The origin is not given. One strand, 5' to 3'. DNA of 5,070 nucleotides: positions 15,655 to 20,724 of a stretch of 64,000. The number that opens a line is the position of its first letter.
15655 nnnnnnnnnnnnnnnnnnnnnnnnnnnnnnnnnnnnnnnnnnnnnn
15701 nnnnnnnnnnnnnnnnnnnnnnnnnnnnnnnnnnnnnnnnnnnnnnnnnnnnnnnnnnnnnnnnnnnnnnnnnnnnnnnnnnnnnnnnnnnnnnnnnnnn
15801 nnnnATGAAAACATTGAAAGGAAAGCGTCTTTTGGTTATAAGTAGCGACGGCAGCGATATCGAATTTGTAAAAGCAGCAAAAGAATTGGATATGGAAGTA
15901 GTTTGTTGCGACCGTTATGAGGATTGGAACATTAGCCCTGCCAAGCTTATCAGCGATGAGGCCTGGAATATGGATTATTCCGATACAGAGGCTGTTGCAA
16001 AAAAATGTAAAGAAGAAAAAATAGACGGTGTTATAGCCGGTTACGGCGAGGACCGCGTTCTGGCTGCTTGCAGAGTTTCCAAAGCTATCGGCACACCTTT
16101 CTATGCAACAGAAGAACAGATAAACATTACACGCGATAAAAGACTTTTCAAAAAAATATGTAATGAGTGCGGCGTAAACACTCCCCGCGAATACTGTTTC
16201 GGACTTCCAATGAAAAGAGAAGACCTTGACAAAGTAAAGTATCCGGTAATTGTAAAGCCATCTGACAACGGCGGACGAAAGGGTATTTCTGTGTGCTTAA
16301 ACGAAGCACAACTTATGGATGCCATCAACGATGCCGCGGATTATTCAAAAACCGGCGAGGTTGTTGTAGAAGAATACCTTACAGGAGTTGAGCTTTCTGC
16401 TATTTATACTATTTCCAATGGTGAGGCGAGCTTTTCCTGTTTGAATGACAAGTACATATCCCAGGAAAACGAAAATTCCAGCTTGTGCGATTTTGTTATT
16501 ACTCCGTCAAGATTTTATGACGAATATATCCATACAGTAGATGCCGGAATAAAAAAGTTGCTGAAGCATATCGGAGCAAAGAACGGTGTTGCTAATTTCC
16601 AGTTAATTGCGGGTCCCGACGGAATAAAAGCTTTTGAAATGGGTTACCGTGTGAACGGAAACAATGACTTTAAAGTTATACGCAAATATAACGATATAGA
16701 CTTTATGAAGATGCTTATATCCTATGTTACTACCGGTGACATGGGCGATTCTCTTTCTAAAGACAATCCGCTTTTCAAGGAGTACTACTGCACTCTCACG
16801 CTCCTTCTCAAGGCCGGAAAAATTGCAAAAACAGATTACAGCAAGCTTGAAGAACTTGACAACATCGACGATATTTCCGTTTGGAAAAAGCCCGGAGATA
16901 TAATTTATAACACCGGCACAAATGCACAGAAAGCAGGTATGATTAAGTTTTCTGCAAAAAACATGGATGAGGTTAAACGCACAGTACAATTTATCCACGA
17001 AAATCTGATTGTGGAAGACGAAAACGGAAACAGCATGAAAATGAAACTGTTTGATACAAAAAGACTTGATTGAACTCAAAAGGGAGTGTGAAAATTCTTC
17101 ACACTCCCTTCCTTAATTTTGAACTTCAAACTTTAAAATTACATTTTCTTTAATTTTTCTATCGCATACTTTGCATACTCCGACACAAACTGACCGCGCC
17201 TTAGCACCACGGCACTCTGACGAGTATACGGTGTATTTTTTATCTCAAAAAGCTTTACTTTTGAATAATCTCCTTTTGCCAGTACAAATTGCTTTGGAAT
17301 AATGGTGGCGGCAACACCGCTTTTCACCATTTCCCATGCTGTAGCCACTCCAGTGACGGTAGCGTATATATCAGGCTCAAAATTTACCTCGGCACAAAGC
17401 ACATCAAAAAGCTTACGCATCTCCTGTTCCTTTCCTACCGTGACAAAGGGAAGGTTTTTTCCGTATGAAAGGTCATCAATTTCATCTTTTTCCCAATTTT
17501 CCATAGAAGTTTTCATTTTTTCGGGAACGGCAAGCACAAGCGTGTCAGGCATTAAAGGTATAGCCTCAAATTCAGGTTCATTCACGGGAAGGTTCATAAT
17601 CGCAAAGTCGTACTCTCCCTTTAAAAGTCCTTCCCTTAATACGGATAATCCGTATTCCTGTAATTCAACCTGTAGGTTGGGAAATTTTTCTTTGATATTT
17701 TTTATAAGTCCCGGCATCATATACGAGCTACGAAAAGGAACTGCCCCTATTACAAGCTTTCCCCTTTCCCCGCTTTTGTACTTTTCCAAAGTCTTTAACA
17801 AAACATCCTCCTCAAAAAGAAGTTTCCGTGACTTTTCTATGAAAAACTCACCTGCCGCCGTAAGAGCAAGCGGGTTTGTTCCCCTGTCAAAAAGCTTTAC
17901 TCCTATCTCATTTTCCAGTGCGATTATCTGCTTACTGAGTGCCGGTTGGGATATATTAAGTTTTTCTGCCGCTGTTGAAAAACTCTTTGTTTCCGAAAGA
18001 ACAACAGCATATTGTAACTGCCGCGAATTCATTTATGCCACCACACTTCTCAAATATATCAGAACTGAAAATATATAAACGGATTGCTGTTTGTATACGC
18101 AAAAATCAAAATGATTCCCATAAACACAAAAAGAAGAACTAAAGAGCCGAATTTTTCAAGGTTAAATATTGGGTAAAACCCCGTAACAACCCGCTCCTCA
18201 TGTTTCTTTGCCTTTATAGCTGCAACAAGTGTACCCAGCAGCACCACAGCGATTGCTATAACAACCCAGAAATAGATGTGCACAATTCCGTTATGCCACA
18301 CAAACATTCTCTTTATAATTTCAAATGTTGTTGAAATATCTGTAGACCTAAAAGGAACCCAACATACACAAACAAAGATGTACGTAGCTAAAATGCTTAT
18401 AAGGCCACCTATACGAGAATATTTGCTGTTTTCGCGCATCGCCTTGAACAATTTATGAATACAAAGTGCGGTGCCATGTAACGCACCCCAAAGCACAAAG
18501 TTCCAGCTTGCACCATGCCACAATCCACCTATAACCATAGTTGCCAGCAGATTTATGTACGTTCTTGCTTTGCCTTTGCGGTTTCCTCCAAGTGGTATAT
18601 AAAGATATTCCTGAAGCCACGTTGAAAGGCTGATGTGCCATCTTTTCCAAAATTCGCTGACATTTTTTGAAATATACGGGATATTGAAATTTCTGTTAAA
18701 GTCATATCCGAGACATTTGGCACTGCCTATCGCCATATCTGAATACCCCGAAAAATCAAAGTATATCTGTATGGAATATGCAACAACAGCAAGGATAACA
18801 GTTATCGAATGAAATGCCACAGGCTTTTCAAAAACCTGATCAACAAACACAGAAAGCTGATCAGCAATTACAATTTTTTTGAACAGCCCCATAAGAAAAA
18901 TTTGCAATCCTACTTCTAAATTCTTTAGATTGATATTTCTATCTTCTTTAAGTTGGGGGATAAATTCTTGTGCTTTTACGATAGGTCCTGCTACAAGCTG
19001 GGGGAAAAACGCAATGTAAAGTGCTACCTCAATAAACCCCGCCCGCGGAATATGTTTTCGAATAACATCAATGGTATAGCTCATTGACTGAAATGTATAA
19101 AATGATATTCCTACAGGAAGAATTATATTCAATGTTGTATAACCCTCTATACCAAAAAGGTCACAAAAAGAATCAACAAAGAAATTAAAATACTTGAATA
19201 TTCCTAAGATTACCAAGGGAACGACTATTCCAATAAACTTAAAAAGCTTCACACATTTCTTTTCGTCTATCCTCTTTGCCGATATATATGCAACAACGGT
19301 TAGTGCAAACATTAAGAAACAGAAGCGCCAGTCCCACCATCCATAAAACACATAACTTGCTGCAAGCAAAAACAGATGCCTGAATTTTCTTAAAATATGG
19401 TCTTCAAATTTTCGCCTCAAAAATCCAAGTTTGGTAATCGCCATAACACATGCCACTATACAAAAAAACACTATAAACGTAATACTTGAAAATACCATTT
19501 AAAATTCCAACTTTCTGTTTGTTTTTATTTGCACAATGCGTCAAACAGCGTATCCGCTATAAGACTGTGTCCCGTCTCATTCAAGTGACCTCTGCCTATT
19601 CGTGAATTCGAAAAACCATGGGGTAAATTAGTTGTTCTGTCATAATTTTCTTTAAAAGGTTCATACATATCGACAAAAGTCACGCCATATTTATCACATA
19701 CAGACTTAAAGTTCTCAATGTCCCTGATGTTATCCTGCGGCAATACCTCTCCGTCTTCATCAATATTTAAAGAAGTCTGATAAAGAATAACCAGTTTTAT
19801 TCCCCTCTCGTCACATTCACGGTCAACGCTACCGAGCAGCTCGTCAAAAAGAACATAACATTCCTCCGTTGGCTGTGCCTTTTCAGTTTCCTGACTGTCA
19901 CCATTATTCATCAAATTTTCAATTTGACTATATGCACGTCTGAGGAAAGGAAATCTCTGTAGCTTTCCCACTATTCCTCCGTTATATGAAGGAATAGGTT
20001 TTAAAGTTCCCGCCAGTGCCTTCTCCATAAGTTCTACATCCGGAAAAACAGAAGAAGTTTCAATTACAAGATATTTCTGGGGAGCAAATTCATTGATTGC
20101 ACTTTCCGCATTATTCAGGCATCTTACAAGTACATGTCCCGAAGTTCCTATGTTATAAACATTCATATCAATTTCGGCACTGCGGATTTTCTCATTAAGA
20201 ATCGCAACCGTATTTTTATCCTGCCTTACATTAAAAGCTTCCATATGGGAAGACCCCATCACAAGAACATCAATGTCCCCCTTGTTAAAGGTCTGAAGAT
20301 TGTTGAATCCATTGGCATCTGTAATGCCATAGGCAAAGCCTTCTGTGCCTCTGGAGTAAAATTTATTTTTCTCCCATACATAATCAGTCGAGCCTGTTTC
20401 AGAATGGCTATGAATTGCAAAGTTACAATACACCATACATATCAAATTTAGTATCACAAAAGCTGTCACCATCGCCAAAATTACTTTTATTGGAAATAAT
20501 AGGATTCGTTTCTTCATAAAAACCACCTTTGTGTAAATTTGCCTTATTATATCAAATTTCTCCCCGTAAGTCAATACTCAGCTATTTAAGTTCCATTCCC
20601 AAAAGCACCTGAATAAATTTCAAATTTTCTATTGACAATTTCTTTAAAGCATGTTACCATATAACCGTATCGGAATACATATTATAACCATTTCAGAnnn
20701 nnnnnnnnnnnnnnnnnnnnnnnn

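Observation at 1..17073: Glycan locus heavily enriched in amide-bond-forming enzymes, suggesting an amino-acid- or peptide-decorated surface polysaccharide (teichuronopeptide-like)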

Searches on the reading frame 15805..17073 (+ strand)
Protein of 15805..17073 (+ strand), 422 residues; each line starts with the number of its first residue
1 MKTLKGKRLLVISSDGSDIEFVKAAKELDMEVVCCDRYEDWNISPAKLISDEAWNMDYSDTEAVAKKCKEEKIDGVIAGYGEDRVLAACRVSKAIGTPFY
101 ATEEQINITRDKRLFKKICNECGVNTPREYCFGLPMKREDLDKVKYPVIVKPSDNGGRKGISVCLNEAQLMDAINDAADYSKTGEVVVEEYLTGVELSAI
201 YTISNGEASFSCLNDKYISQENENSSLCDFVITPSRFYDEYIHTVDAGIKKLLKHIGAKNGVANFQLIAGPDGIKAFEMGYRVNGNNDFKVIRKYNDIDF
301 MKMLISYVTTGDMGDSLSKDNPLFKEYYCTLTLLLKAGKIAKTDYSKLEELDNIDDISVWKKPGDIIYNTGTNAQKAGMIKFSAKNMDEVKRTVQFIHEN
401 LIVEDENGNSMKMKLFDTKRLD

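Call 6: search_protein_families(library=pfam, proteins=[window:15805-17073:+], max_evalue=0.01)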
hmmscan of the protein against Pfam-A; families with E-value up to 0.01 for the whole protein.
window:15805-17073:+ (422 aa): 7 families
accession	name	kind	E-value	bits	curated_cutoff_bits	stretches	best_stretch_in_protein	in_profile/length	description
PF07478.18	Dala_Dala_lig_C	-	1.6e-09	38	24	1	141-198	32-87/204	D-ala D-ala ligase C-terminus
PF13535.11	ATP-grasp_4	-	2.2e-08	34.3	27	1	145-267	2-135/160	ATP-grasp domain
PF02786.22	CPSase_L_D2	-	4.9e-08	33.2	19.8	1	111-203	1-100/211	Carbamoyl-phosphate synthase L chain, ATP binding domain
PF02655.19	ATP-grasp_3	-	6e-08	33.4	23.2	1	111-225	3-102/160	ATP-grasp domain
PF01071.24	GARS_A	-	1.5e-07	31.9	27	1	111-207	2-103/194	Phosphoribosylglycinamide synthetase, ATP-grasp (A) domain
PF21908.1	Cel124_C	-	0.0049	17.3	27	0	202-297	69-162/172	Cel124 C-terminal catalytic domain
PF18603.7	LAL_C2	-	0.006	17.3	29.4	0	337-395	8-67/78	L-amino acid ligase C-terminal domain 2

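Call 9: search_protein_families(library=ncbifam, proteins=[window:15805-17073:+], max_evalue=0.01)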
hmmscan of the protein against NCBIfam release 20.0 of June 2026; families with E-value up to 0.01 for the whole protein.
window:15805-17073:+ (422 aa): 56 families (the best 25 are shown)
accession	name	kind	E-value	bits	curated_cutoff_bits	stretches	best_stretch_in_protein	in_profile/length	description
TIGR01369.1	CPSaseII_lrg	equivalog_domain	2.3e-15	55.3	1027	1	61-317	618-873/1052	carbamoyl-phosphate synthase (glutamine-hydrolyzing) large subunit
NF003671.0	PRK05294.1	equivalog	2.2e-13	48.7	599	1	61-284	615-839/1058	carbamoyl-phosphate synthase large subunit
NF002563.0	PRK02186.1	subfamily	3.4e-12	45.4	625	1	73-202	71-198/890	argininosuccinate lyase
TIGR01205.1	D_ala_D_alaTIGR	subfamily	1.9e-11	43.5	245.65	1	107-199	102-198/318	D-alanine--D-alanine ligase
NF005543.0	PRK07206.1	subfamily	4.8e-11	42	302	1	59-391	57-398/416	hypothetical protein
NF002378.0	PRK01372.1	subfamily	9.7e-11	40.9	243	1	108-199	97-186/305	D-alanine--D-alanine ligase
NF002527.0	PRK01966.1-3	equivalog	1e-10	41.4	310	1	95-214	101-223/332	D-alanine--D-alanine ligase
NF006766.0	PRK09288.1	equivalog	2.4e-10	39.7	339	1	7-192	13-198/396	formate-dependent phosphoribosylglycinamide formyltransferase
NF000091.3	D_ala_D_ser_VanG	exception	5.7e-10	38.6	495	1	108-198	132-224/344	D-alanine--D-serine ligase VanG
TIGR01142.1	purT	equivalog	2.1e-09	36.8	502.15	1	9-193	2-186/380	phosphoribosylglycinamide formyltransferase 2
NF010623.0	PRK14016.1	subfamily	3.5e-09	35.4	877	1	107-196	210-299/871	cyanophycin synthetase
NF009402.0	PRK12767.1-1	equivalog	5.8e-09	35.2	218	1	61-301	62-294/329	carbamoyl phosphate synthase-like protein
TIGR00877.1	purD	equivalog_domain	8.5e-09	34.7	288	1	46-204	38-203/425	phosphoribosylamine--glycine ligase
NF000374.1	D_ala_D_lac_VanO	exception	2.4e-08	33.4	750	1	95-273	115-299/346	D-alanine--(R)-lactate ligase VanO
NF009554.0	PRK12999.1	equivalog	2.4e-08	32.3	965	1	5-183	4-194/1147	pyruvate carboxylase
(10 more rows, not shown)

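Call 49: search_solved_structures(query=window:15805-17073:+, max_evalue=0.0001)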
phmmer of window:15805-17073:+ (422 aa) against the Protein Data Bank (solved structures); distinct sequences matched with E-value up to 0.0001: 26.
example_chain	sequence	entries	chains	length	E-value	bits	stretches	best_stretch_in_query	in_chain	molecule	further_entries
4dim_A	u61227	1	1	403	1.9e-18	69.7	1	6-401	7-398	Phosphoribosylglycinamide synthetase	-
1ce8_A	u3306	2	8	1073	5e-12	48.6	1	62-208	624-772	PROTEIN (CARBAMOYL-PHOSPHATE SYNTHASE) | carbamoyl phosphate synthetase large chain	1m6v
1bxr_A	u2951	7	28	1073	6.5e-12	48.2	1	62-208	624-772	CARBAMOYL-PHOSPHATE SYNTHASE | CARBAMOYL PHOSPHATE SYNTHETASE: LARGE SUBUNIT | CARBAMOYL PHOSPHATE SYNTHETASE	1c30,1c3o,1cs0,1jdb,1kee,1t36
1a9x_A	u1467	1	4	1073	6.4e-11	44.9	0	62-208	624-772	CARBAMOYL PHOSPHATE SYNTHETASE (LARGE CHAIN)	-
2ip4_A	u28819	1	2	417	2.6e-09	39.6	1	54-211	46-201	Phosphoribosylamine--glycine ligase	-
3r23_A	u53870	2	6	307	7.8e-09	38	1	78-199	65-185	D-alanine--D-alanine ligase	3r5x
5dot_A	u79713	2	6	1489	1e-07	34.3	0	63-196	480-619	Carbamoyl-phosphate synthase [ammonia], mitochondrial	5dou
6uel_A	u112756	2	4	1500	1.1e-07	34.3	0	63-196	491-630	Carbamoyl-phosphate synthase [ammonia], mitochondrial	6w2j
3se7_A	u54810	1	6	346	4.4e-07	32.3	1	39-206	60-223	VanA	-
7kbl_A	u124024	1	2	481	2.1e-06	30.1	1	9-285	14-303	2-oxoglutarate carboxylase small subunit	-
7kct_A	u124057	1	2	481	2.1e-06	30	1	9-285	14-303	2-oxoglutarate carboxylase small subunit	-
3lp8_A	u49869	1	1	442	3.9e-06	29.1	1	55-207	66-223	Phosphoribosylamine-glycine ligase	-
1ulz_A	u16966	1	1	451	6.1e-06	28.5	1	11-305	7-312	pyruvate carboxylase n-terminal domain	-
2qk4_A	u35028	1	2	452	1.1e-05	27.6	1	53-201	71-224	Trifunctional purine biosynthetic protein adenosine-3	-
2pvp_A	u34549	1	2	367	1.2e-05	27.5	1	78-196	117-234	D-alanine-D-alanine ligase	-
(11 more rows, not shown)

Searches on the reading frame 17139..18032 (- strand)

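Call 6: search_protein_families(library=pfam, proteins=[window:17139-18032:-], max_evalue=0.01)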
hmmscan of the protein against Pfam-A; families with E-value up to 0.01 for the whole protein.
window:17139-18032:- (297 aa): 2 families
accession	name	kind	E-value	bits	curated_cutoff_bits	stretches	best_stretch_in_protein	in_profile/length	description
PF03466.25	LysR_substrate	-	7e-31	107.7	28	1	87-294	2-204/209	LysR substrate binding domain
PF00126.33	HTH_1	-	1.6e-21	76.5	26.6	1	4-62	2-60/60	Bacterial regulatory helix-turn-helix protein, lysR family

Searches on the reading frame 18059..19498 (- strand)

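Call 6: search_protein_families(library=pfam, proteins=[window:18059-19498:-], max_evalue=0.01)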
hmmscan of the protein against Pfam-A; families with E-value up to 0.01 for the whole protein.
window:18059-19498:- (479 aa): 1 family
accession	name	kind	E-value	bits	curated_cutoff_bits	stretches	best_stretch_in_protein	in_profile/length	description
PF03062.24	MBOAT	-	2.9e-39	135.7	27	1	153-361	79-307/337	MBOAT, membrane-bound O-acyltransferase family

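Call 9: search_protein_families(library=ncbifam, proteins=[window:18059-19498:-], max_evalue=0.01)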
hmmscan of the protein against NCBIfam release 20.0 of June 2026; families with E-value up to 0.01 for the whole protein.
window:18059-19498:- (479 aa): 1 family
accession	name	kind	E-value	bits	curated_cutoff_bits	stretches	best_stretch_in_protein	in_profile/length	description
TIGR04091.1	LTA_dltB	equivalog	7e-49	167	375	1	3-381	3-374/380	D-alanyl-lipoteichoic acid biosynthesis protein DltB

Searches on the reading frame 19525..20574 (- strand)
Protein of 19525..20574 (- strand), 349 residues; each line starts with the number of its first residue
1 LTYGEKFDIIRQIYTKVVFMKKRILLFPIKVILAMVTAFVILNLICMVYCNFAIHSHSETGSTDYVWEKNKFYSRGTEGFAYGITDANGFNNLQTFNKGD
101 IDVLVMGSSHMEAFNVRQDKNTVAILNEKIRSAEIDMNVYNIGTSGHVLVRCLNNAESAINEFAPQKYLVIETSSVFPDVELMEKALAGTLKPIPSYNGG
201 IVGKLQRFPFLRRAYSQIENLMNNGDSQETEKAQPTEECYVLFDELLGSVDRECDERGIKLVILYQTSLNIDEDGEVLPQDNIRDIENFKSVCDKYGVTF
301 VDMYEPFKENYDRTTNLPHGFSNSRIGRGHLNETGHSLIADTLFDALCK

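Call 6: search_protein_families(library=pfam, proteins=[window:19525-20574:-], max_evalue=0.01)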
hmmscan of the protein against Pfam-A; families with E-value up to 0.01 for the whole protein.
window:19525-20574:- (349 aa): 2 families
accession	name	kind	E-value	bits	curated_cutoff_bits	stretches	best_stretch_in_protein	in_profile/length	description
PF00657.28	Lipase_GDSL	-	0.0014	19.2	23.6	0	284-341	157-206/208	GDSL-like Lipase/Acylhydrolase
PF13472.12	Lipase_GDSL_2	-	0.0056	17.6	32.9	0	283-337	129-177/178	GDSL-like Lipase/Acylhydrolase family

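Call 9: search_protein_families(library=ncbifam, proteins=[window:19525-20574:-], max_evalue=0.01)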
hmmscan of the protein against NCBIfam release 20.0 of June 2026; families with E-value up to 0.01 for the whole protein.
window:19525-20574:- (349 aa): 0 families
